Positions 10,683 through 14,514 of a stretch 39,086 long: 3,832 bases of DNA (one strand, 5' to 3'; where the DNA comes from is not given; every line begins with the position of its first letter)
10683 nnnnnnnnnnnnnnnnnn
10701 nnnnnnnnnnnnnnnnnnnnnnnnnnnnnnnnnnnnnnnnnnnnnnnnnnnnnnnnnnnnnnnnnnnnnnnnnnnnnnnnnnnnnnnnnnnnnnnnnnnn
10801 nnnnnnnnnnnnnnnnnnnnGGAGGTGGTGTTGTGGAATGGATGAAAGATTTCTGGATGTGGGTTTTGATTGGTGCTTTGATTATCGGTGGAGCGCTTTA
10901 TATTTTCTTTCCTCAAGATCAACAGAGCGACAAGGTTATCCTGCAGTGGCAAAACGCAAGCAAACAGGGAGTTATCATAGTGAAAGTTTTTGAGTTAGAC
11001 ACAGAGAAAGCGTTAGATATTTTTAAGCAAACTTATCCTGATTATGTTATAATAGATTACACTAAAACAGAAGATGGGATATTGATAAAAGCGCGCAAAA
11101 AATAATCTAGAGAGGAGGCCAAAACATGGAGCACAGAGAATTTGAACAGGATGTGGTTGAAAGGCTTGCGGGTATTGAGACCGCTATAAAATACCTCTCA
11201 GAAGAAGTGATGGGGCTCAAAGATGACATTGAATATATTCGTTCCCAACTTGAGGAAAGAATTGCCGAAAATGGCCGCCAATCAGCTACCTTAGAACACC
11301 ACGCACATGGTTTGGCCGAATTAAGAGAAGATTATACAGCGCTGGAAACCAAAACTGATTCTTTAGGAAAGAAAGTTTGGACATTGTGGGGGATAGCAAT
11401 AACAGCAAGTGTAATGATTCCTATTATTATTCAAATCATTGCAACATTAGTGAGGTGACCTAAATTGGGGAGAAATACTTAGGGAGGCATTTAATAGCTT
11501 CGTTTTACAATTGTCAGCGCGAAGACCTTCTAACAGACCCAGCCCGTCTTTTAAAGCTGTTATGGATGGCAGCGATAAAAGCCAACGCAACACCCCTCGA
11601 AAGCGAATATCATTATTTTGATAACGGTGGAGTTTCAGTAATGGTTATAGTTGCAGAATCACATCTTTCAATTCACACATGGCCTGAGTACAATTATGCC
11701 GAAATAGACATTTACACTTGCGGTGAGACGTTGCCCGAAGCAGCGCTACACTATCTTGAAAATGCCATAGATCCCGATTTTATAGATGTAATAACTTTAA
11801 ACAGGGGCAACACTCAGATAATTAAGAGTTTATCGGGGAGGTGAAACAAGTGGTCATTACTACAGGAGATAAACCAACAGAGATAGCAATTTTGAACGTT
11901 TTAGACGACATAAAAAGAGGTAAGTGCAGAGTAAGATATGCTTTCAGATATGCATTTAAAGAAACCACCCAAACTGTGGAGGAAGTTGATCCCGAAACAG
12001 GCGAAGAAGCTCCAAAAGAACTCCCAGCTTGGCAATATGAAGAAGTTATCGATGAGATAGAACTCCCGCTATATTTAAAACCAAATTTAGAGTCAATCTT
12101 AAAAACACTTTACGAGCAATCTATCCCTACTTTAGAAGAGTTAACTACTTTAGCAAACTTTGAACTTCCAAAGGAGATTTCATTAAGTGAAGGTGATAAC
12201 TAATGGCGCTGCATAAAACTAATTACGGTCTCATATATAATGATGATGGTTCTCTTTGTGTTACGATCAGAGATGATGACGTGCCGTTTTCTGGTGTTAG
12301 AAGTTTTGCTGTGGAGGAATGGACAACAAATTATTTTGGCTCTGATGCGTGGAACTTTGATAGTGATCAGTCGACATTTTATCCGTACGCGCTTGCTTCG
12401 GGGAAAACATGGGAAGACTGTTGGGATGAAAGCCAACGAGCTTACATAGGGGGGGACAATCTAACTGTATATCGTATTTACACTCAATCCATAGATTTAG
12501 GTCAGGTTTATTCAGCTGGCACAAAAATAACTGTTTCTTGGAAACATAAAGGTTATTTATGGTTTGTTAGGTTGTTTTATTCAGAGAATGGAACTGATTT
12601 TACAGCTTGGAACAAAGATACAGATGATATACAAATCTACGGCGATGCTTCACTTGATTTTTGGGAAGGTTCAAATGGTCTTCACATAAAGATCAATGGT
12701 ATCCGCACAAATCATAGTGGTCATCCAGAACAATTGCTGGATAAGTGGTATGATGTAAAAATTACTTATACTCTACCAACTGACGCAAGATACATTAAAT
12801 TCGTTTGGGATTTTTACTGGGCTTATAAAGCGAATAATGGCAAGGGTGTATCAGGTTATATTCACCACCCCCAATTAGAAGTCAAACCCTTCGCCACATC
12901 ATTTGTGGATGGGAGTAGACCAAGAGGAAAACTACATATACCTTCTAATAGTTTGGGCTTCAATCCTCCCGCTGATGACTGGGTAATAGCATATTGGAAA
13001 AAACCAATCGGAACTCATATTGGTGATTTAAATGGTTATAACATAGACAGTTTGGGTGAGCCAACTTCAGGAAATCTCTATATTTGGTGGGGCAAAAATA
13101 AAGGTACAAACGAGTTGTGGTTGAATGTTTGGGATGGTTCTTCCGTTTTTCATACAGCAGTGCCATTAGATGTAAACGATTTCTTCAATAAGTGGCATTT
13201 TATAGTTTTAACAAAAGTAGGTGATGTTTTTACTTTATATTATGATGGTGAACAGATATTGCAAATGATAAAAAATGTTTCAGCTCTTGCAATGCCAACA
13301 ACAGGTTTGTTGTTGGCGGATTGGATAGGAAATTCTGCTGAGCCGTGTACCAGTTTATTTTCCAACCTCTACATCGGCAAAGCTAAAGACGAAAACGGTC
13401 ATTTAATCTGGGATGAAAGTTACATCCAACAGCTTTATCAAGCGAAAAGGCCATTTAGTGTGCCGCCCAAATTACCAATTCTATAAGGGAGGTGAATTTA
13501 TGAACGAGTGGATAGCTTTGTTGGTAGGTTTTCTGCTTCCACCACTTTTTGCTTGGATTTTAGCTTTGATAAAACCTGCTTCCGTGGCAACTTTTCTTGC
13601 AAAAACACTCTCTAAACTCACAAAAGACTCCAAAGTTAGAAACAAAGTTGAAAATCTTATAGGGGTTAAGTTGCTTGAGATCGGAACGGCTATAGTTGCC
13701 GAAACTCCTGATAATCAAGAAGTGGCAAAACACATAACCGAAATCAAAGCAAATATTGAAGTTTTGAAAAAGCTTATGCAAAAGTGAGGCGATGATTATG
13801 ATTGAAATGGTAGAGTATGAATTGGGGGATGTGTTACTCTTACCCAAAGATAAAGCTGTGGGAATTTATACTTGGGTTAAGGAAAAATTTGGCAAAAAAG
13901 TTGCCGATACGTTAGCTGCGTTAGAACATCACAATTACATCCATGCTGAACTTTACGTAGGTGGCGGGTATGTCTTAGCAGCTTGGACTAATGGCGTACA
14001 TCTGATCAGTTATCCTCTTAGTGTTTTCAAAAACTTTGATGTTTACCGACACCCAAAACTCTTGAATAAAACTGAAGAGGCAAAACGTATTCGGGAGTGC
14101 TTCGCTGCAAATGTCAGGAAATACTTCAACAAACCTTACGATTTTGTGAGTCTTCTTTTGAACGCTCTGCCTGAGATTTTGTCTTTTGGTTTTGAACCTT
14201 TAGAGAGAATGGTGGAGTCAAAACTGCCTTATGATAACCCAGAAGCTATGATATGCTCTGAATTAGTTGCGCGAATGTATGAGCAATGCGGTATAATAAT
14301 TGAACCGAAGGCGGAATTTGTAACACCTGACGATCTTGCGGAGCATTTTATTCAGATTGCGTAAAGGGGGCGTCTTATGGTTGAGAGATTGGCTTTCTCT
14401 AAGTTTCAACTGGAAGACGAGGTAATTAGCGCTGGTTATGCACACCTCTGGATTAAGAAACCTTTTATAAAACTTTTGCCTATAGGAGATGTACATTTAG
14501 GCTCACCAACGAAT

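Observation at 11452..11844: Phage-encoded S-adenosylmethionine decarboxylase whose conserved N-terminus has no canonical start codon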

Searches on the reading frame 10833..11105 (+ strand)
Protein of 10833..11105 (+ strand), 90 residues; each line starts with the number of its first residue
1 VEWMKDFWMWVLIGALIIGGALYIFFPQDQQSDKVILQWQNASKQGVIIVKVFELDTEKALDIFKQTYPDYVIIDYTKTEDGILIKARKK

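Call 5: search_protein_families(library=pfam, proteins=[window:10833-11105:+], max_evalue=0.01)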
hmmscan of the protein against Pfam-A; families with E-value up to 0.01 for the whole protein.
window:10833-11105:+ (90 aa): 0 families

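Call 51: search_protein_families(library=phrogs, proteins=[window:10833-11105:+], max_evalue=0.001)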
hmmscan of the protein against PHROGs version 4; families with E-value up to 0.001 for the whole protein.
window:10833-11105:+ (90 aa): 1 family
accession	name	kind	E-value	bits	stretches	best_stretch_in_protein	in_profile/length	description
phrog_35529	-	unknown function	0.00055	21.2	1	4-79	4-82/97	-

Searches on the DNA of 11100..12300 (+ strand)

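Call 4: search_dna_similar(query=window:11100-12300:+, collection=phages, mode=near, max_rows=30)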
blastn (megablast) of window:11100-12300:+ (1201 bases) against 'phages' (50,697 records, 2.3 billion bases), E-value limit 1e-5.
No match.

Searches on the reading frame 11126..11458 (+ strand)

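Call 5: search_protein_families(library=pfam, proteins=[window:11126-11458:+], max_evalue=0.01)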
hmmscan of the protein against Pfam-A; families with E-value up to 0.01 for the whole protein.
window:11126-11458:+ (110 aa): 3 families
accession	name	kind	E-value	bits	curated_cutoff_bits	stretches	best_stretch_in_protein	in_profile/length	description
PF01519.22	DUF16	-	0.0053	17.7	40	1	4-80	26-102/104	Protein of unknown function DUF16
PF16740.10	SKA2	-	0.0058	16.9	30.1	0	32-80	15-64/110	Spindle and kinetochore-associated protein 2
PF23831.1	DUF7201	-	0.0089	16.2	27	0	13-101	25-117/142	Coiled-coil region of unknown function (DUF7201)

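Call 51: search_protein_families(library=phrogs, proteins=[window:11126-11458:+], max_evalue=0.001)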
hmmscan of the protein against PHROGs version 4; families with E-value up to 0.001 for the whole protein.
window:11126-11458:+ (110 aa): 1 family
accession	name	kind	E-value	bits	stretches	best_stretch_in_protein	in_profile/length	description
phrog_451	-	unknown function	0.00046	20.3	1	13-104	25-112/461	-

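Call 84: search_protein_families(library=ncbifam, proteins=[window:11126-11455:+], max_evalue=0.01)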
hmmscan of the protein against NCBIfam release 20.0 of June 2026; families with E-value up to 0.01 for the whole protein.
window:11126-11455:+ (110 aa): 3 families
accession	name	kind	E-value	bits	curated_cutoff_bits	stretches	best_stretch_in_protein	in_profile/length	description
NF040788.1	S-lay_SlaB_Mtsph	equivalog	0.0013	17.7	700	1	12-106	315-407/416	S-layer protein SlaB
TIGR02169.1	SMC_prok_A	equivalog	0.0035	15.1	729.4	1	8-83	865-940/1165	chromosome segregation protein SMC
TIGR04211.1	SH3_and_anchor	equivalog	0.0061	16.2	65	1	10-84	64-141/198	TIGR04211 family SH3 domain-containing protein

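Call 85: search_protein_families(library=pfam, proteins=[window:11126-11455:+], max_evalue=10)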
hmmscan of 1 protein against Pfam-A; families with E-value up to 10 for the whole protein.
window:11126-11455:+ (110 aa): 17 families
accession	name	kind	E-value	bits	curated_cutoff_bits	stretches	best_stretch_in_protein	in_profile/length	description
PF01519.22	DUF16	-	0.0053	17.7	40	1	4-80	26-102/104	Protein of unknown function DUF16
PF16740.10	SKA2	-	0.0058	16.9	30.1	1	32-80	15-64/110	Spindle and kinetochore-associated protein 2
PF23831.1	DUF7201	-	0.0089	16.2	27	1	13-101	25-117/142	Coiled-coil region of unknown function (DUF7201)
PF09763.15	Sec3_CC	-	0.041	14.2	27.1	1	5-80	3-75/133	Exocyst complex component Sec3, coiled-coil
PF23984.1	DUF7307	-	0.053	13.9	27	1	9-57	4-53/129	Pam3 gp33-like protein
PF13851.11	GAS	-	0.06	13.2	32.3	1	21-80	28-87/200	Growth-arrest specific micro-tubule binding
PF25450.1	Rab11-FIP3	-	0.072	13.8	31.9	1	13-77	55-119/125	Rab11-FIP3-like domain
PF01920.25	Prefoldin_2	-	0.076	13.4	27.6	1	7-45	57-95/106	Prefoldin subunit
PF15669.10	CCDC24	-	0.08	13.4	27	1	23-52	152-181/190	Coiled-coil domain-containing protein 24 family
PF23991.1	DUF7310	-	0.081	13.9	40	1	12-84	3-60/83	Coiled-coil region of unknown function (DUF7310)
PF07889.17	DUF1664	-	0.11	12.9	34.6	1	16-84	38-103/124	Protein of unknown function (DUF1664)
PF15794.10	CCDC106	-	0.13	12.5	30.2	1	21-49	18-46/220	Coiled-coil domain-containing protein 106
PF04799.18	Fzo_mitofusin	-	0.14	12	27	1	22-79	97-154/161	fzo-like conserved region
PF05531.17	NPV_P10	-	0.15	13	29.8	1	14-56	6-51/75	Nucleopolyhedrovirus P10 protein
PF10186.14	ATG14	-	0.16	11.4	33.2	1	14-76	46-119/347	Vacuolar sorting 38 and autophagy-related subunit 14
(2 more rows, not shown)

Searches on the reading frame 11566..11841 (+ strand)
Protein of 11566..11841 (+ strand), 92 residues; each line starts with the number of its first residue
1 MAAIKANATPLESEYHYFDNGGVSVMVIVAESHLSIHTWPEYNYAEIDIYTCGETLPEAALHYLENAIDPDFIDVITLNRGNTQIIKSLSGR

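Call 17: find_encoding_contigs(protein=window:11566-11841:+, flank=3000, max_places=10)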
Protein window:11566-11841:+ (92 aa): no gene with exactly this product is on record in the collection.

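Call 84: search_protein_families(library=ncbifam, proteins=[window:11566-11841:+], max_evalue=0.01)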
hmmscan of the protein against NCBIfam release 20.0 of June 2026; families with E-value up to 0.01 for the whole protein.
window:11566-11841:+ (92 aa): 2 families
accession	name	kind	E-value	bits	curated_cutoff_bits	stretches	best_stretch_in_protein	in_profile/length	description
TIGR03330.1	SAM_DCase_Bsu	equivalog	6.2e-28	97.4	75.65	1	2-81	32-112/112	adenosylmethionine decarboxylase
TIGR03331.1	SAM_DCase_Eco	equivalog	2e-06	27.4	255.8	1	24-86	102-172/259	adenosylmethionine decarboxylase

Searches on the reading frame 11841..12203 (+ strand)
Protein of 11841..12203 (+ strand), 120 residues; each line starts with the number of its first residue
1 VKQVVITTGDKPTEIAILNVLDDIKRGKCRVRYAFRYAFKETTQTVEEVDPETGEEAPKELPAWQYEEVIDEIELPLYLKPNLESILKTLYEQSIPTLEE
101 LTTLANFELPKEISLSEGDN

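Call 5: search_protein_families(library=pfam, proteins=[window:11841-12203:+], max_evalue=0.01)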
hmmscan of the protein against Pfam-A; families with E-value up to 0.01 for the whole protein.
window:11841-12203:+ (120 aa): 0 families

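Call 51: search_protein_families(library=phrogs, proteins=[window:11850-12203:+], max_evalue=0.001)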
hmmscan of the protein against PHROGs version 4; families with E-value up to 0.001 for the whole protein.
window:11850-12203:+ (117 aa): 1 family
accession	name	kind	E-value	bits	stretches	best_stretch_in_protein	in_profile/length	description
phrog_38476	-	unknown function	9e-21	75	1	7-114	6-112/114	-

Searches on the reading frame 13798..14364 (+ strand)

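Call 51: search_protein_families(library=phrogs, proteins=[window:13798-14364:+], max_evalue=0.001)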
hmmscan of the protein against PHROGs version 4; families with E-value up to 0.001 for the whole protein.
window:13798-14364:+ (188 aa): 1 family
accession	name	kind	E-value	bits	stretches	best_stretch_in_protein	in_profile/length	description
phrog_1128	-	moron, auxiliary metabolic gene and host takeover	1.2e-18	68.5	1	44-182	46-166/381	enoyl-CoA hydratase/carnithine racemase-like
